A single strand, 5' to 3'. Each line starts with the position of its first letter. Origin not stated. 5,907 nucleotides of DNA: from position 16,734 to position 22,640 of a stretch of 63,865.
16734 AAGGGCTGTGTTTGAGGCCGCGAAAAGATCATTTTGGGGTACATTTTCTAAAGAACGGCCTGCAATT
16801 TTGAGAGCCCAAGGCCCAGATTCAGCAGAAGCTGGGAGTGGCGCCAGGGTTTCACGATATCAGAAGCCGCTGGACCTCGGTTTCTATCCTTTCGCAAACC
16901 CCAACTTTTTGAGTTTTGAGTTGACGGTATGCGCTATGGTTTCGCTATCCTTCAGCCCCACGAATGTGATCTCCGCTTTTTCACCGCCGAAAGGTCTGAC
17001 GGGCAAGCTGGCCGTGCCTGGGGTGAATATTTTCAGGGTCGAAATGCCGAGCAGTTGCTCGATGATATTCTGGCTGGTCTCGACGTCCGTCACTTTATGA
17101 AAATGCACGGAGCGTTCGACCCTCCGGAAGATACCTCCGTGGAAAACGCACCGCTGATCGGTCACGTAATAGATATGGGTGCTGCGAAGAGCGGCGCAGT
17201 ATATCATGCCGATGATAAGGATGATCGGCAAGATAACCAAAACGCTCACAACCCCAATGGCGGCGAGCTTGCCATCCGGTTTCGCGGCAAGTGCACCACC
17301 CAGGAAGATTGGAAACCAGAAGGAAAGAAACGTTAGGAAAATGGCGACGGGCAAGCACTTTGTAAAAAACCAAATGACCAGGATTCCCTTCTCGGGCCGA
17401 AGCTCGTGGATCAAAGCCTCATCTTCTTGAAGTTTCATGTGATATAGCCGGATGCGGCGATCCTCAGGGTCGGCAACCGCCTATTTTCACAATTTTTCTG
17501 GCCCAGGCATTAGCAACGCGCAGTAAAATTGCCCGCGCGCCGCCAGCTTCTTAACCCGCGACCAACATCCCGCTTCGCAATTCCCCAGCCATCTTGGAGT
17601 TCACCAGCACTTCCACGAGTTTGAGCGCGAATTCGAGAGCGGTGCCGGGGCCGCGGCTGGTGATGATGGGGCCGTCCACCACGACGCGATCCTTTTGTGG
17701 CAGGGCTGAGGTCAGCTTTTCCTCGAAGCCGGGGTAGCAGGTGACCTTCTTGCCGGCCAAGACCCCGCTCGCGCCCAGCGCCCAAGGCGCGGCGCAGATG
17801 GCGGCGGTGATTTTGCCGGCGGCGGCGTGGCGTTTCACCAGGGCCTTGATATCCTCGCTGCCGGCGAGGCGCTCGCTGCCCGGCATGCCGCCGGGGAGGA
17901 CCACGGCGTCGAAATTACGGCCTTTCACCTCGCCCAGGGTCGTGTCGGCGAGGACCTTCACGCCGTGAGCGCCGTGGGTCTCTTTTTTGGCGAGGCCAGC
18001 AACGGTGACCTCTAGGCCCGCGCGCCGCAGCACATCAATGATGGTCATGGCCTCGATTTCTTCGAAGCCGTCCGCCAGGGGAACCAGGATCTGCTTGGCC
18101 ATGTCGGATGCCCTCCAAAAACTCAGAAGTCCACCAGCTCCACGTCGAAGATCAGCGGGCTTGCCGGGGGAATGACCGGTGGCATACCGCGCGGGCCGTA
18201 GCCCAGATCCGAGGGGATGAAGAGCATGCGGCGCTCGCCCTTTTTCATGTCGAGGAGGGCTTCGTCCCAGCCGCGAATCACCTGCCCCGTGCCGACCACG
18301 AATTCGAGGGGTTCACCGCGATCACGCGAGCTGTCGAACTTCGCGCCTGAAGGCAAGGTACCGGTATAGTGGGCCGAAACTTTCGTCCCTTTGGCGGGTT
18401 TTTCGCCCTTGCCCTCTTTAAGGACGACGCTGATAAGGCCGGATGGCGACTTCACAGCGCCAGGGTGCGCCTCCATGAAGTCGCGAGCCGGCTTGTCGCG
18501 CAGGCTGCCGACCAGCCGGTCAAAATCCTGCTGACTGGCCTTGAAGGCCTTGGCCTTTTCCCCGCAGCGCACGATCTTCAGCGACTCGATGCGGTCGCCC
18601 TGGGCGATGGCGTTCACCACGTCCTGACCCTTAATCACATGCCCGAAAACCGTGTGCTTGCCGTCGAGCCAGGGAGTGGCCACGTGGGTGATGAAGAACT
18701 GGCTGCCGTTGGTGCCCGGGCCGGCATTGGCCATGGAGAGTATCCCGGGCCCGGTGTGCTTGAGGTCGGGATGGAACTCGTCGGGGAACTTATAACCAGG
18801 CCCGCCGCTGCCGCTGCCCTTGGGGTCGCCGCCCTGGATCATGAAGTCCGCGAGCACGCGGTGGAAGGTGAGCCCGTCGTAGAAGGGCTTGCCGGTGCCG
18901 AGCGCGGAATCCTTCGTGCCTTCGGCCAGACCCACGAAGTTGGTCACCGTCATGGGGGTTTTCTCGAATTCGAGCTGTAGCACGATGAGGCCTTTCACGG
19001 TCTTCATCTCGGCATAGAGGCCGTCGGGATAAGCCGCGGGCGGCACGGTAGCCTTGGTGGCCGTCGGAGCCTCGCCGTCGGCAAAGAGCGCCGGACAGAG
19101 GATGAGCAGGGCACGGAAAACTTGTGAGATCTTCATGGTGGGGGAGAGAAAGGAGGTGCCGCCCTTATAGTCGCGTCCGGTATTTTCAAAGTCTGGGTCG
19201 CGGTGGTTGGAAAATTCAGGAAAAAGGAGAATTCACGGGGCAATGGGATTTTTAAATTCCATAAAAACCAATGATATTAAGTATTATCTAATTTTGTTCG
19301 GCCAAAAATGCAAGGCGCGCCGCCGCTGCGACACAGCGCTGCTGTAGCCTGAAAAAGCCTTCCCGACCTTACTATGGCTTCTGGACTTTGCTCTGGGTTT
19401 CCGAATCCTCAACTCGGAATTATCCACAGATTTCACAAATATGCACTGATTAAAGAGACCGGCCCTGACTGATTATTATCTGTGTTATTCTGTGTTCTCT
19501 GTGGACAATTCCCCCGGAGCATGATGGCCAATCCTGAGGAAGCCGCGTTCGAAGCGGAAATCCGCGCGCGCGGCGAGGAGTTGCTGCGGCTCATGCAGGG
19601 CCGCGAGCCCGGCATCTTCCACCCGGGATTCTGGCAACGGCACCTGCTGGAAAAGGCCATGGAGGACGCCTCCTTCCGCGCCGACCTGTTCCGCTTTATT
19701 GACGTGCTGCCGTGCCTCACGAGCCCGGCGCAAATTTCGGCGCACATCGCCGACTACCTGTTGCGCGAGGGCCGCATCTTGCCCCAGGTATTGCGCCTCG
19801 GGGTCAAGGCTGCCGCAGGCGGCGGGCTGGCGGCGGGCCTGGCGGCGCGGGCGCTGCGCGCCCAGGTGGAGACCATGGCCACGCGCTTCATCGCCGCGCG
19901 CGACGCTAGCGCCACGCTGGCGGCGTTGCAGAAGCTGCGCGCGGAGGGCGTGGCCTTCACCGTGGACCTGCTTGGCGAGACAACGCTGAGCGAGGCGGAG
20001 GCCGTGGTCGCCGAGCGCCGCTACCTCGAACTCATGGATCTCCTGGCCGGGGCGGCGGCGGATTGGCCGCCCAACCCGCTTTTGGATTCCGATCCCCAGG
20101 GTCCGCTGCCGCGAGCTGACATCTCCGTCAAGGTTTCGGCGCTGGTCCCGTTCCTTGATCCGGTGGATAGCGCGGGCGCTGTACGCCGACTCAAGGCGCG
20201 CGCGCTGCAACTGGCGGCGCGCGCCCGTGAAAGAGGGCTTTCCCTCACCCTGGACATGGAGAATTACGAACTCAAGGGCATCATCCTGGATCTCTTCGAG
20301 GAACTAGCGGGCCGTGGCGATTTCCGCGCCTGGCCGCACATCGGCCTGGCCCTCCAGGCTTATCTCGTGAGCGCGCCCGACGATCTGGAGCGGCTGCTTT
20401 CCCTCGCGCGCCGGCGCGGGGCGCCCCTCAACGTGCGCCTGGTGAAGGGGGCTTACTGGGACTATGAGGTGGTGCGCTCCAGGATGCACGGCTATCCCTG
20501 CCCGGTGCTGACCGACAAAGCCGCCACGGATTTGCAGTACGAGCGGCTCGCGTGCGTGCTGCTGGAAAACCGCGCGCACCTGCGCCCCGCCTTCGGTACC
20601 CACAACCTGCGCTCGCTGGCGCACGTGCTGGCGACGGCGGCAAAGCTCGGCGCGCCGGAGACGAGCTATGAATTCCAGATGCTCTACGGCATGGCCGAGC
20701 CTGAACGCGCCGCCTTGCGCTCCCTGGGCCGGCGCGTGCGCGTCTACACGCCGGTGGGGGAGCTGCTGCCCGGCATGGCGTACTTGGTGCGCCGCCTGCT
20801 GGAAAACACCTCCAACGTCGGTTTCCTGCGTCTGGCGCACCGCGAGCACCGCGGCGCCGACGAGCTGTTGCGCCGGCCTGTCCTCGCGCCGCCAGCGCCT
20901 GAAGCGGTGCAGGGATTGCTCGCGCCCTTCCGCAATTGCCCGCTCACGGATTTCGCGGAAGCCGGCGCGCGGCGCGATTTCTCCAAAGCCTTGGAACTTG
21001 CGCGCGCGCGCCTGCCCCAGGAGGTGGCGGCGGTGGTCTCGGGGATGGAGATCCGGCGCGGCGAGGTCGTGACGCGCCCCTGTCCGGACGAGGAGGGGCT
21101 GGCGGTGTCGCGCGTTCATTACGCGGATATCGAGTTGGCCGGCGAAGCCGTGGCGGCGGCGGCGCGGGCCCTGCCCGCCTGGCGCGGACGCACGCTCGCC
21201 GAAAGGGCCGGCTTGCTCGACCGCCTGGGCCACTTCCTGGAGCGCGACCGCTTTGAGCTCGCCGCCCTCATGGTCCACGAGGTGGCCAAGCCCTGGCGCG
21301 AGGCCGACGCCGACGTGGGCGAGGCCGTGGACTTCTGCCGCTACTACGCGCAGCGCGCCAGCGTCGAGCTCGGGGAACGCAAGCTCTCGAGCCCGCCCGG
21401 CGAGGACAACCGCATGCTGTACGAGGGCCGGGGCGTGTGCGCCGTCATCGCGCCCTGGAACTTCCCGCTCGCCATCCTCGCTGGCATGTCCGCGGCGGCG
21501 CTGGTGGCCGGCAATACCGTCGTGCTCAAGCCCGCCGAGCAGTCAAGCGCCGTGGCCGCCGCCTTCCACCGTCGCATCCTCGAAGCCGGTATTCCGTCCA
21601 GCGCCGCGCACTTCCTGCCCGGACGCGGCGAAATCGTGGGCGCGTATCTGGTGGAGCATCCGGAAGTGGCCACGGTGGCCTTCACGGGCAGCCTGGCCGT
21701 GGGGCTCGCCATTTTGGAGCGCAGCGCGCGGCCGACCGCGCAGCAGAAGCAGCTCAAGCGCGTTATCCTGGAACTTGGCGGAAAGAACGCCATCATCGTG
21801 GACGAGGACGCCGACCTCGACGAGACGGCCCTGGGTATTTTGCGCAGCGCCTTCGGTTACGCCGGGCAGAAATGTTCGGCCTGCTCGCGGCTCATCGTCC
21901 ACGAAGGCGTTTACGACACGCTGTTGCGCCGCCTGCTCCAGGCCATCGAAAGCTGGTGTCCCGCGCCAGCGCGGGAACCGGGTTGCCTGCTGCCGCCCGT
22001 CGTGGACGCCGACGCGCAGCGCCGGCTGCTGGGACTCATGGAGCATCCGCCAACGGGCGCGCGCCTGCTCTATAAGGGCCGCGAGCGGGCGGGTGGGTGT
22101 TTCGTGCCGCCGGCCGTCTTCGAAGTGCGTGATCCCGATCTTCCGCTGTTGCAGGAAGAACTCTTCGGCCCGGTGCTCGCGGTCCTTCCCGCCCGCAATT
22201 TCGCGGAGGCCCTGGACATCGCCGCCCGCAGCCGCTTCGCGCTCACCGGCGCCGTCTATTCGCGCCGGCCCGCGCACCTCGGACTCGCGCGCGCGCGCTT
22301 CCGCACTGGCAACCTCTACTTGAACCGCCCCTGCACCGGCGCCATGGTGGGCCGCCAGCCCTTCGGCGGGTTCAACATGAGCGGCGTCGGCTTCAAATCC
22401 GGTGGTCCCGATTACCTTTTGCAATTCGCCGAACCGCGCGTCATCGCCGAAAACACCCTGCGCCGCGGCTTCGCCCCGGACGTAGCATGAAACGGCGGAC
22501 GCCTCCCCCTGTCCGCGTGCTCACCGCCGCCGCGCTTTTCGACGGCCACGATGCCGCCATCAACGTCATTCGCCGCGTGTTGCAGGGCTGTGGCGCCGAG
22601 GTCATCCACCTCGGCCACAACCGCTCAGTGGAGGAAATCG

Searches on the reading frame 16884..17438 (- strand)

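Call 60: search_protein_families(library=pfam, proteins=[window:16884-17438:-], max_evalue=0.0001)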
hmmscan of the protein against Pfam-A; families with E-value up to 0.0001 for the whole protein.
window:16884-17438:- (184 aa): 1 family
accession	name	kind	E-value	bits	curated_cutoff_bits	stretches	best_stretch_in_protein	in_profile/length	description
PF03703.20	bPH_2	-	1.4e-13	51.3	22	1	85-169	2-75/78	Bacterial PH domain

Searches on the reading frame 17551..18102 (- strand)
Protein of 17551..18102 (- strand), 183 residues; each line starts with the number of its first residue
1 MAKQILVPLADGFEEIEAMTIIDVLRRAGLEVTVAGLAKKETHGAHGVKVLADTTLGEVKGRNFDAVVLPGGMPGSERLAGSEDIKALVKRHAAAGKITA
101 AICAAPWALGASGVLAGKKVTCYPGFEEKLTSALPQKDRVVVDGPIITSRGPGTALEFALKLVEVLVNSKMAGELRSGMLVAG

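Call 60: search_protein_families(library=pfam, proteins=[window:17551-18102:-], max_evalue=0.0001)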
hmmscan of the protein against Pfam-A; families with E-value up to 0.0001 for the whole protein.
window:17551-18102:- (183 aa): 1 family
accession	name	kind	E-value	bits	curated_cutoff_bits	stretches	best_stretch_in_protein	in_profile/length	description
PF01965.30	DJ-1_PfpI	-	1.3e-51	175.1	26.6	1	3-164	1-164/165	DJ-1/PfpI family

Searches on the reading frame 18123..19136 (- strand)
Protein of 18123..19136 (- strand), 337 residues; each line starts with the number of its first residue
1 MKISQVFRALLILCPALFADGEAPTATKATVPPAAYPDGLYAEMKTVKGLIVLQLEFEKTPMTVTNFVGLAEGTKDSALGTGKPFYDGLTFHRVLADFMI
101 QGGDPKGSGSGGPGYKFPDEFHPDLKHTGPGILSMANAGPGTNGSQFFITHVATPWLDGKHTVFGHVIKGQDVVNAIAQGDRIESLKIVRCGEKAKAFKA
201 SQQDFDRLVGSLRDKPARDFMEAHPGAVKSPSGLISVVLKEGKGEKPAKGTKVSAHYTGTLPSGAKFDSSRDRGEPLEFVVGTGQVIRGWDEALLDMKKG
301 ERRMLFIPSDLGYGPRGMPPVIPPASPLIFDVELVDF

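Call 60: search_protein_families(library=pfam, proteins=[window:18123-19136:-], max_evalue=0.0001)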
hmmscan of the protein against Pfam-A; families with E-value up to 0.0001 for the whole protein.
window:18123-19136:- (337 aa): 2 families
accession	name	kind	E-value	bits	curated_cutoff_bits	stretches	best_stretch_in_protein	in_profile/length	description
PF00160.26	Pro_isomerase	-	1.4e-44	152.6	21.7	1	42-191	2-157/159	Cyclophilin type peptidyl-prolyl cis-trans isomerase/CLD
PF00254.34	FKBP_C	-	1.4e-33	115.5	21.1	1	245-335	3-94/94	FKBP-type peptidyl-prolyl cis-trans isomerase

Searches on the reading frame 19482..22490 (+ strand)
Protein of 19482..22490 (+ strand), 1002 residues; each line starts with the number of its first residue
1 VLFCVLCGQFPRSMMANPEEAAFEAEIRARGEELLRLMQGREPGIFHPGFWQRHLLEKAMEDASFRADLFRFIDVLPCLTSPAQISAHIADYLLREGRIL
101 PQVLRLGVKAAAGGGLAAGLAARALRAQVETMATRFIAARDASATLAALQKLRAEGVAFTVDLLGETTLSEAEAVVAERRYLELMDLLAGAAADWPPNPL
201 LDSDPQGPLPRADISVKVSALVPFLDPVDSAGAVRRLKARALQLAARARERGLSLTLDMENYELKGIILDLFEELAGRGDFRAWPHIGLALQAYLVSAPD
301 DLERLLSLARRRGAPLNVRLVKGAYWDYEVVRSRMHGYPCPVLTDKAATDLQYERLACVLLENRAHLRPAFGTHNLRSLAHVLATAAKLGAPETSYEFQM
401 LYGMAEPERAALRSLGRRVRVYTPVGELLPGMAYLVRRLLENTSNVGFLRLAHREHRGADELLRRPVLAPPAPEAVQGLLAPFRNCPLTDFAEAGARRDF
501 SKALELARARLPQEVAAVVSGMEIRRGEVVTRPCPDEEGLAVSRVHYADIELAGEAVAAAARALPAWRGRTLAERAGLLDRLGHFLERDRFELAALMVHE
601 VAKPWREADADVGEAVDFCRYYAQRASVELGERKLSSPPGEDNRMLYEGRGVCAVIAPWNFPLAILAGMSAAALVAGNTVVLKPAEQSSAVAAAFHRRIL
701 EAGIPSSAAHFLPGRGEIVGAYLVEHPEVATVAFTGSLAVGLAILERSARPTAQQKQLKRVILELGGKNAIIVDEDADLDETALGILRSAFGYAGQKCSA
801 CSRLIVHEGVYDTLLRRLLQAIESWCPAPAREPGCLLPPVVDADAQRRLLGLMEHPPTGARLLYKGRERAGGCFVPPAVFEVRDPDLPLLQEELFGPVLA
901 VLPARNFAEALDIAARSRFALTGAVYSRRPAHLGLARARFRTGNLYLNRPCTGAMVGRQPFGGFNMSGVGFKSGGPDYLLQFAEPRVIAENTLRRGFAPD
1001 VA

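Call 59: search_protein_families(library=pfam, proteins=[window:19482-22490:+], max_evalue=0.00001)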
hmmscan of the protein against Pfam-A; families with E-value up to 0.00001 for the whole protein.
window:19482-22490:+ (1002 aa): 3 families
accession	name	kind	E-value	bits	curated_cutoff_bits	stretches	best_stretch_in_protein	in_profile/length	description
PF00171.27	Aldedh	-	2.1e-122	409.4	23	1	538-986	16-459/461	Aldehyde dehydrogenase family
PF01619.24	Pro_dh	-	1.5e-86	290.8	27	1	147-450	3-277/278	Proline dehydrogenase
PF18083.6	PutA_N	-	1.8e-29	102.5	25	1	24-136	1-113/113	Proline utilization A N-terminal domain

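Call 69: list_cluster_members(proteins=[window:19482-22490:+, window:22487-25900:+, window:7114-8934:+, window:51772-53622:-, window:35002-36822:-, window:42857-44392:-, window:48322-48729:-])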
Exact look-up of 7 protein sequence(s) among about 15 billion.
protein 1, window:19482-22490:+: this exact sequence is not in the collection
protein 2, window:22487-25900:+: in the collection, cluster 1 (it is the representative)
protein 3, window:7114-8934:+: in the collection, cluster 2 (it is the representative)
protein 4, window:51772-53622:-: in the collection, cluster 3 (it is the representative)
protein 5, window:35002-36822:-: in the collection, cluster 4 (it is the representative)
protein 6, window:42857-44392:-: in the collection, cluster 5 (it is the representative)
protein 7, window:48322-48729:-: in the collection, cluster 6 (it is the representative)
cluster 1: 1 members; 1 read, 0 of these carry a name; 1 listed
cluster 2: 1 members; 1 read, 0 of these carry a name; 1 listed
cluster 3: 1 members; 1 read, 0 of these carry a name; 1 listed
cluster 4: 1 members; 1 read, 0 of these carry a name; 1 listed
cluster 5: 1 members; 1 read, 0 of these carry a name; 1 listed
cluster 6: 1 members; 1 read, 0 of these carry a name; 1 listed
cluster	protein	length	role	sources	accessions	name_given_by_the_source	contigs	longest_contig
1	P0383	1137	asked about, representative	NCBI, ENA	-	-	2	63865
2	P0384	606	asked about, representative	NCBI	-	-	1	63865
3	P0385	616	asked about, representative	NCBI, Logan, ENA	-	-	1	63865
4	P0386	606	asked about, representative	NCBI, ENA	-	-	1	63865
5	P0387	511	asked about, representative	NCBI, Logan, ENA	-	-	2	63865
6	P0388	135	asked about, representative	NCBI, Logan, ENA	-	-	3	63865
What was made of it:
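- The organism's physiology is unknown (call 69).
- Tried and rejected: An exact look-up of seven window proteins found one not in the collection and the other six as singleton clusters without names (call 69).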
